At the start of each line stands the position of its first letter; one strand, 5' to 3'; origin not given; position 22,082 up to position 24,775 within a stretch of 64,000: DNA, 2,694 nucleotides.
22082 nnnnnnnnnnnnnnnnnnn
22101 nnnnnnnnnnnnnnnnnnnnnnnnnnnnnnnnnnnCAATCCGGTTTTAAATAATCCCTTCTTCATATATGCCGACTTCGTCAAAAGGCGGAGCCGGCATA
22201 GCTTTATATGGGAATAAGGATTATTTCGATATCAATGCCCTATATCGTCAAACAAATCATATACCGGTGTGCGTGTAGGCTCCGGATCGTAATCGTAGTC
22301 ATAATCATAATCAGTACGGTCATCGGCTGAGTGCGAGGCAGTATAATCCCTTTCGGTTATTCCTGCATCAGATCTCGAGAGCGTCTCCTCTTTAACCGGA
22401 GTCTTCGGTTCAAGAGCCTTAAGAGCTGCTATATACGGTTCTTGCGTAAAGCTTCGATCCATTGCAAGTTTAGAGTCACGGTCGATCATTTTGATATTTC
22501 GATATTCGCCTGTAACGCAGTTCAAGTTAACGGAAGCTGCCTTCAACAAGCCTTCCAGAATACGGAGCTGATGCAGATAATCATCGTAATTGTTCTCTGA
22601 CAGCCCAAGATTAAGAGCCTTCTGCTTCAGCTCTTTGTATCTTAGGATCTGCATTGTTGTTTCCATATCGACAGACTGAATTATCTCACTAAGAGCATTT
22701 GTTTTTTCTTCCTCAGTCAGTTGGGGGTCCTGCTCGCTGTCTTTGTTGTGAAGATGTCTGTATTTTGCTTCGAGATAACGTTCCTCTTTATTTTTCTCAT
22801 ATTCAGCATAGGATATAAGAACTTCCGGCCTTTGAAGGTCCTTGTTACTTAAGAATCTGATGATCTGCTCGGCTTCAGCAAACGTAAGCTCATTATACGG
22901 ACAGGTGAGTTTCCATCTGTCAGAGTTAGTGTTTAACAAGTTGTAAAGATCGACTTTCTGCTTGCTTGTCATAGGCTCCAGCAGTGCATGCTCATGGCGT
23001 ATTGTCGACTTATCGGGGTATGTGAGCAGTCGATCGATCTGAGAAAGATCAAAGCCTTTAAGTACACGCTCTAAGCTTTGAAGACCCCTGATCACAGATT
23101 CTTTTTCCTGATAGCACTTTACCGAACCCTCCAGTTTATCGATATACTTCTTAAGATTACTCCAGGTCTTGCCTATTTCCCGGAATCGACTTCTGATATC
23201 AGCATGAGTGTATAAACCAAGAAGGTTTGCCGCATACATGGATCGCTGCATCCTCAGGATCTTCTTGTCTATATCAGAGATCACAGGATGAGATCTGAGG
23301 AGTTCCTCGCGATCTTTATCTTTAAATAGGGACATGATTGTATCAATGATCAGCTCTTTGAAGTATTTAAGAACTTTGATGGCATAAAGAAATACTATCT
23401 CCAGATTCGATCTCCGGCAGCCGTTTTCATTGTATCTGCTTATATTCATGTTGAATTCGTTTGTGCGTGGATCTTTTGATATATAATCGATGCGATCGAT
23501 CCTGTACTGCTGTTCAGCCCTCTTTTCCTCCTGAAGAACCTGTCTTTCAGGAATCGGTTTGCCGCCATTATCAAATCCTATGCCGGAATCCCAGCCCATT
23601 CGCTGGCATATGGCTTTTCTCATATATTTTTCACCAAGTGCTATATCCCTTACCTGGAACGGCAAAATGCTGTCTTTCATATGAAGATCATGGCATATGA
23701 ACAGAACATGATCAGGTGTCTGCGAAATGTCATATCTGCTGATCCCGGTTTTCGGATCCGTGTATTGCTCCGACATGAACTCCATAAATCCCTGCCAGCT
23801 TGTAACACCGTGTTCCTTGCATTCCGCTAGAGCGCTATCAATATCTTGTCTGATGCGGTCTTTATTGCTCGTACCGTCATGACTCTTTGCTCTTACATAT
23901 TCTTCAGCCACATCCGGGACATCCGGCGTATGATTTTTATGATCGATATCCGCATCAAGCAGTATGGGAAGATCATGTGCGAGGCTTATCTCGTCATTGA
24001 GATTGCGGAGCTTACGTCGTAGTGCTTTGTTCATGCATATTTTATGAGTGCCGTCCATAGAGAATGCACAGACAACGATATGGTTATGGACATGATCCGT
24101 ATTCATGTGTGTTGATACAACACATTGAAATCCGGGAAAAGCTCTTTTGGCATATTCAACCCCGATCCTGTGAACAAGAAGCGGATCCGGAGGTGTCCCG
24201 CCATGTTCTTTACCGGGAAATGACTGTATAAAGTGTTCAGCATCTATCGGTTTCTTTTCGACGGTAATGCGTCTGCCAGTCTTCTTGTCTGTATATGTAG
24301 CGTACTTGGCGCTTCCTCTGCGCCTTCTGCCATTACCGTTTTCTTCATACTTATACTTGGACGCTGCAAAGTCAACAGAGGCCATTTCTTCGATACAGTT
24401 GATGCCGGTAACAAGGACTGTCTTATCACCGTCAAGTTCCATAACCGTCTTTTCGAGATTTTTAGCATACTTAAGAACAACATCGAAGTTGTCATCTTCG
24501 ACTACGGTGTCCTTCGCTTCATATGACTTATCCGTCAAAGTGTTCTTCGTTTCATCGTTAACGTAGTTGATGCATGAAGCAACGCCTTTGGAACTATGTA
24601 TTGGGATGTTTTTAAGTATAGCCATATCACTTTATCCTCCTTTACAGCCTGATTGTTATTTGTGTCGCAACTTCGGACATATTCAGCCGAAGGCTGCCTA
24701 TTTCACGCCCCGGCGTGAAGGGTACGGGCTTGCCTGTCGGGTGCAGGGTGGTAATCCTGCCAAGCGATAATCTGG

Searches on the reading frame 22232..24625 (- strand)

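Call 6: search_protein_families(library=pfam, proteins=[window:22232-24625:-], max_evalue=0.01)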
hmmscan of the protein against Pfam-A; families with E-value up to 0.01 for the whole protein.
window:22232-24625:- (797 aa): 1 family
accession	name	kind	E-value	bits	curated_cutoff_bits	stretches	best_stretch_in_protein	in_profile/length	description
PF03432.20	Relaxase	-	3.6e-18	66.5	24.6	1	66-219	9-132/132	MobA/VirD2-like, nuclease domain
